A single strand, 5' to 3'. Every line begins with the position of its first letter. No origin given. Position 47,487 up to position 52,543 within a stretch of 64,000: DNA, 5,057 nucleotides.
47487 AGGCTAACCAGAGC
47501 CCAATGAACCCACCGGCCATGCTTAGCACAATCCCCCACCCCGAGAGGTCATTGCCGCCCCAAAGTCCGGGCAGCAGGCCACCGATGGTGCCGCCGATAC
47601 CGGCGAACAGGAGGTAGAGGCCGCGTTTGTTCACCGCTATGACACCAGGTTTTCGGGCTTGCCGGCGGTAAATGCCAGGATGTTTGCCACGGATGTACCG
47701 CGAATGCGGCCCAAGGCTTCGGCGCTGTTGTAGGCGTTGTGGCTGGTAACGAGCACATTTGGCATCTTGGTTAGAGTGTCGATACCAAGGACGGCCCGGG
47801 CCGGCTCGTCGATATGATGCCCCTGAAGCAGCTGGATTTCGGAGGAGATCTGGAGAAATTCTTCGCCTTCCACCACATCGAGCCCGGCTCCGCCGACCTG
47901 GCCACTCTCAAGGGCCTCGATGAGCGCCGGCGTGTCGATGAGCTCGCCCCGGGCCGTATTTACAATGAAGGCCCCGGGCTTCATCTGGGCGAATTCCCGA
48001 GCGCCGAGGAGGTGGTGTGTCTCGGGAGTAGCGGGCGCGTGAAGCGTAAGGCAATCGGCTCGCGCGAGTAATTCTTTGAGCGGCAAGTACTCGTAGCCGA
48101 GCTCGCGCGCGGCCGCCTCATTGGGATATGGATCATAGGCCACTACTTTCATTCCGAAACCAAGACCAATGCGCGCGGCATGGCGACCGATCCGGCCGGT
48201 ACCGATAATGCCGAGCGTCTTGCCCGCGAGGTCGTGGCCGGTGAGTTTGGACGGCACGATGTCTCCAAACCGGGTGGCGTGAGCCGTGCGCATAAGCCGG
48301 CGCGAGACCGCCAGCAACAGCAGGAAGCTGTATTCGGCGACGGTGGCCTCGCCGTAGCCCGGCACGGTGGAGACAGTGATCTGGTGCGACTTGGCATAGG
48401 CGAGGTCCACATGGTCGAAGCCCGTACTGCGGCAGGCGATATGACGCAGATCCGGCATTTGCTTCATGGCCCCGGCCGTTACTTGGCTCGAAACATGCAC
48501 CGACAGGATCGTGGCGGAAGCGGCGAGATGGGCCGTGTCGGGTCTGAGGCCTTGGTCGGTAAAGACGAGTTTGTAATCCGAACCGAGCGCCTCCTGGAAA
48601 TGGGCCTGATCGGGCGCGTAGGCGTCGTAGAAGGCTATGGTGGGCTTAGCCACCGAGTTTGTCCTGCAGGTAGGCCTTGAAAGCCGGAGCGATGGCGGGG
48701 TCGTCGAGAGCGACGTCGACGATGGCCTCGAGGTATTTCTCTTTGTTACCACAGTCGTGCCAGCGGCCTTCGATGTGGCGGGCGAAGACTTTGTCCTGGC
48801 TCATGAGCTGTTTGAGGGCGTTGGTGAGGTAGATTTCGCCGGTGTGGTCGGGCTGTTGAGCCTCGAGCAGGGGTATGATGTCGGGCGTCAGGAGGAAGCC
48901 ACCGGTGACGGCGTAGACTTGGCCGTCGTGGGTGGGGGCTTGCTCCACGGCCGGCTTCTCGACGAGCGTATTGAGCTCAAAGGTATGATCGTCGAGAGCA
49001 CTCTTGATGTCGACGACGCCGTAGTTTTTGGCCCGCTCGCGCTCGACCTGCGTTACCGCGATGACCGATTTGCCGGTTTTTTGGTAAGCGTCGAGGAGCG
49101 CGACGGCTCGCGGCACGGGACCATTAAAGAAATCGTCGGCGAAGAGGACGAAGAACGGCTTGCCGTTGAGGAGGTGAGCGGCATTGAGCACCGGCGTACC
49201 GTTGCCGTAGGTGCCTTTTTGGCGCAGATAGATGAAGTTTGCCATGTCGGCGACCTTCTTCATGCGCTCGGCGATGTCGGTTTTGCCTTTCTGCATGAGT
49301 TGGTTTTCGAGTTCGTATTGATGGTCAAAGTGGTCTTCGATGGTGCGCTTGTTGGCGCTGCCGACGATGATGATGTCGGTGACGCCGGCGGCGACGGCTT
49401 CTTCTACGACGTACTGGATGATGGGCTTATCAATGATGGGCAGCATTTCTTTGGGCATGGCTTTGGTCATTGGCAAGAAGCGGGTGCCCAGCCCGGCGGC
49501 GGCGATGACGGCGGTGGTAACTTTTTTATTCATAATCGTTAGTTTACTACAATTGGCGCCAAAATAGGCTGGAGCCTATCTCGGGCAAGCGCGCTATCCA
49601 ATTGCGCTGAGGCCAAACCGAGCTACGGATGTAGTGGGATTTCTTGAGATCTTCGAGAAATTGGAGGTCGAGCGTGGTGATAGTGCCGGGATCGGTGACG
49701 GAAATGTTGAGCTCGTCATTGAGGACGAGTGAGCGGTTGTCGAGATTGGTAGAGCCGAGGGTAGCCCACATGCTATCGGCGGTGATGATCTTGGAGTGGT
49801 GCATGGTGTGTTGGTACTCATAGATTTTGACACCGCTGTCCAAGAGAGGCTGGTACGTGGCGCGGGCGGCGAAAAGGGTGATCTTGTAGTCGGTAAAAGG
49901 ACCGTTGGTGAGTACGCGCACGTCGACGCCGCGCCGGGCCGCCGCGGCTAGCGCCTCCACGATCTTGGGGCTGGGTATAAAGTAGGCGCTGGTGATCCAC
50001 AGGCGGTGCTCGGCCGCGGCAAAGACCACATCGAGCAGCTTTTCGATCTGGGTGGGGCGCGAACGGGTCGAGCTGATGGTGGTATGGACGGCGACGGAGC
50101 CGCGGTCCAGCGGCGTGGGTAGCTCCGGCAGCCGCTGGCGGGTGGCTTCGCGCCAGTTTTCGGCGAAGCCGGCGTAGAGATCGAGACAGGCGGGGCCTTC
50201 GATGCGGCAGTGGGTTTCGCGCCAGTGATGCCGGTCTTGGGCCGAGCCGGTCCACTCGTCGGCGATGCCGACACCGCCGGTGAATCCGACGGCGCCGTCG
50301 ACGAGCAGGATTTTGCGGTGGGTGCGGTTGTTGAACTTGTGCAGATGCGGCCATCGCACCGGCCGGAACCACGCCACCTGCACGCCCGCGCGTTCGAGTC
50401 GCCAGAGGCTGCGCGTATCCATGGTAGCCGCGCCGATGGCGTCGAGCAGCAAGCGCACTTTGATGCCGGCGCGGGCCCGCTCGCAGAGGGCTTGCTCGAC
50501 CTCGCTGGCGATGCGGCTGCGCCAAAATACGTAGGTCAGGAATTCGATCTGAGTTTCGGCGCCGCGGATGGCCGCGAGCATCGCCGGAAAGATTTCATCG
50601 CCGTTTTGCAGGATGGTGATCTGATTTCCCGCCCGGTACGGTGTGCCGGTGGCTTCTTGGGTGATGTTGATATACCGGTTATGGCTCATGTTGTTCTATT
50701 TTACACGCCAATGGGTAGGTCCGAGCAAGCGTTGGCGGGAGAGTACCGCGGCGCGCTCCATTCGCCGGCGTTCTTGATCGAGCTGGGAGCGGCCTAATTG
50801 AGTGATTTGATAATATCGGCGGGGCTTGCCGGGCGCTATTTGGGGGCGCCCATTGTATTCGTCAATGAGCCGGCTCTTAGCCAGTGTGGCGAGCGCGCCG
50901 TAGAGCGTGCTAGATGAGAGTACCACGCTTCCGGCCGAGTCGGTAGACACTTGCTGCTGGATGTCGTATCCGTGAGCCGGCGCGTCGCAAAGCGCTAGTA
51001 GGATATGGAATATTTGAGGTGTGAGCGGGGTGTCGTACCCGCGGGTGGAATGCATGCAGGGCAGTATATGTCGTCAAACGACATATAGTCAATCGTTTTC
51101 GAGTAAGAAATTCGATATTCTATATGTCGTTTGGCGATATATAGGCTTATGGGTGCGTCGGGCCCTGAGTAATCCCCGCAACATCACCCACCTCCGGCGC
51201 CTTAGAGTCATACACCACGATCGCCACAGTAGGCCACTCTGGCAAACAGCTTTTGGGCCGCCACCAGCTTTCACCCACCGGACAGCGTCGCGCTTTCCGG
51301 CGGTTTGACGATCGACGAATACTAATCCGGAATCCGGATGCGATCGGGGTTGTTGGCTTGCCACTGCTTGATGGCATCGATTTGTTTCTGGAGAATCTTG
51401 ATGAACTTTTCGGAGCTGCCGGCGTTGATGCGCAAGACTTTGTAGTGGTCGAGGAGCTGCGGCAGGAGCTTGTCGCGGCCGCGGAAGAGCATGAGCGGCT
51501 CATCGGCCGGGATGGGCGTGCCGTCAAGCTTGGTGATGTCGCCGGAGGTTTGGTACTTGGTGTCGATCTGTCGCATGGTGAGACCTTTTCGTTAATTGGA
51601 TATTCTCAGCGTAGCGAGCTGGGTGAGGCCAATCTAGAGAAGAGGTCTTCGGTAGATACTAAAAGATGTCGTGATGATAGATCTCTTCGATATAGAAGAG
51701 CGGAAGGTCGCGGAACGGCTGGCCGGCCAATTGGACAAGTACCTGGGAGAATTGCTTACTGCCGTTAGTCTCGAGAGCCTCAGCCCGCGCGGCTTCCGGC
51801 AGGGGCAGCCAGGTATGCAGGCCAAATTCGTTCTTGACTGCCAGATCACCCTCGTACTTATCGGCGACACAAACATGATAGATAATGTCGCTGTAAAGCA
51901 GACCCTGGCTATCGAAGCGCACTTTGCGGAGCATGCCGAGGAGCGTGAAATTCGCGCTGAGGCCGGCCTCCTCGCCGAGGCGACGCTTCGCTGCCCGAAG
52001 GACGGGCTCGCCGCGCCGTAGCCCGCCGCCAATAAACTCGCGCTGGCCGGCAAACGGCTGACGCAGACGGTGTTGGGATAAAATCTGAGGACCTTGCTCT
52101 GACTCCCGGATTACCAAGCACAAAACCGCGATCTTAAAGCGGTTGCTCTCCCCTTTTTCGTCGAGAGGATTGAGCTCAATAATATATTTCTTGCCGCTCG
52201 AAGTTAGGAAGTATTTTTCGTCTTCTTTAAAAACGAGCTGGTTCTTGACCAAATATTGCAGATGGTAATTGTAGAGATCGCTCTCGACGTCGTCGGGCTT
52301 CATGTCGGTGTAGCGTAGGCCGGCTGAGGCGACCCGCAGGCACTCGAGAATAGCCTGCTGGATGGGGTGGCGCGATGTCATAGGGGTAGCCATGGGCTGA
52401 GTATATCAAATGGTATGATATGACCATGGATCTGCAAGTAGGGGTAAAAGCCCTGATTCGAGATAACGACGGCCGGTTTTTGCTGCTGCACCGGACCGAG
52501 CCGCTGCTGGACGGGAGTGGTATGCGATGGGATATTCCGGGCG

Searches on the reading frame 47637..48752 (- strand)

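Call 94: search_protein_families(library=pfam, proteins=[window:47637-48752:-], max_evalue=0.001)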
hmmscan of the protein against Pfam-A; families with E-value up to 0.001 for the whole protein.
window:47637-48752:- (371 aa): 2 families
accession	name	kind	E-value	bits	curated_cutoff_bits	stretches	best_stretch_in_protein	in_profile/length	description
PF02826.25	2-Hacid_dh_C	-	4e-57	192.9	25.1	1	144-340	2-178/178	D-isomer specific 2-hydroxyacid dehydrogenase, NAD binding domain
PF00389.36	2-Hacid_dh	-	2.8e-24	85.7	24.6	1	40-370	2-133/134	D-isomer specific 2-hydroxyacid dehydrogenase, catalytic domain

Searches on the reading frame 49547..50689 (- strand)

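Call 94: search_protein_families(library=pfam, proteins=[window:49547-50689:-], max_evalue=0.001)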
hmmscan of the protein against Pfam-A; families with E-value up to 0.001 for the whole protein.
window:49547-50689:- (380 aa): 3 families
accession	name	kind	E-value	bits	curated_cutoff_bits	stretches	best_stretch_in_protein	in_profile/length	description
PF13091.12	PLDc_2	-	3.2e-42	143.9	27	2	224-346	6-130/132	PLD-like domain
PF00614.28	PLDc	-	1.3e-06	28.6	21.9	0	120-139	2-21/28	Phospholipase D Active site motif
PF24402.1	iHKD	-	3.8e-05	24.2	27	0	243-295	5-51/111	Inactive HKD-Rease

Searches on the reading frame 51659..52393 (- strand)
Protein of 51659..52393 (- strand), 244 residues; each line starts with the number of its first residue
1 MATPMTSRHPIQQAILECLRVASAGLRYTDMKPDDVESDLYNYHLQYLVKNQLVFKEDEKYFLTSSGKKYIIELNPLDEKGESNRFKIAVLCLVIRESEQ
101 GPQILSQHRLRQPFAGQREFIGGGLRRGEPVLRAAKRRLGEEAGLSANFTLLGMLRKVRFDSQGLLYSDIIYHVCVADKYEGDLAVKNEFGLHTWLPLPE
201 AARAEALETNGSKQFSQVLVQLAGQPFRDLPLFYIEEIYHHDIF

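Call 94: search_protein_families(library=pfam, proteins=[window:51659-52393:-], max_evalue=0.001)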
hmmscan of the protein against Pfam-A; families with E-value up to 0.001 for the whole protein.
window:51659-52393:- (244 aa): 2 families
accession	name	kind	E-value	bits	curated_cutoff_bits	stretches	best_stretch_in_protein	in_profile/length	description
PF00293.34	NUDIX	-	8.3e-13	48.9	21.1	1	87-208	3-123/134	NUDIX domain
PF14947.12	HTH_45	-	0.00086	19.7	25.5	0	25-78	19-73/77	Winged helix-turn-helix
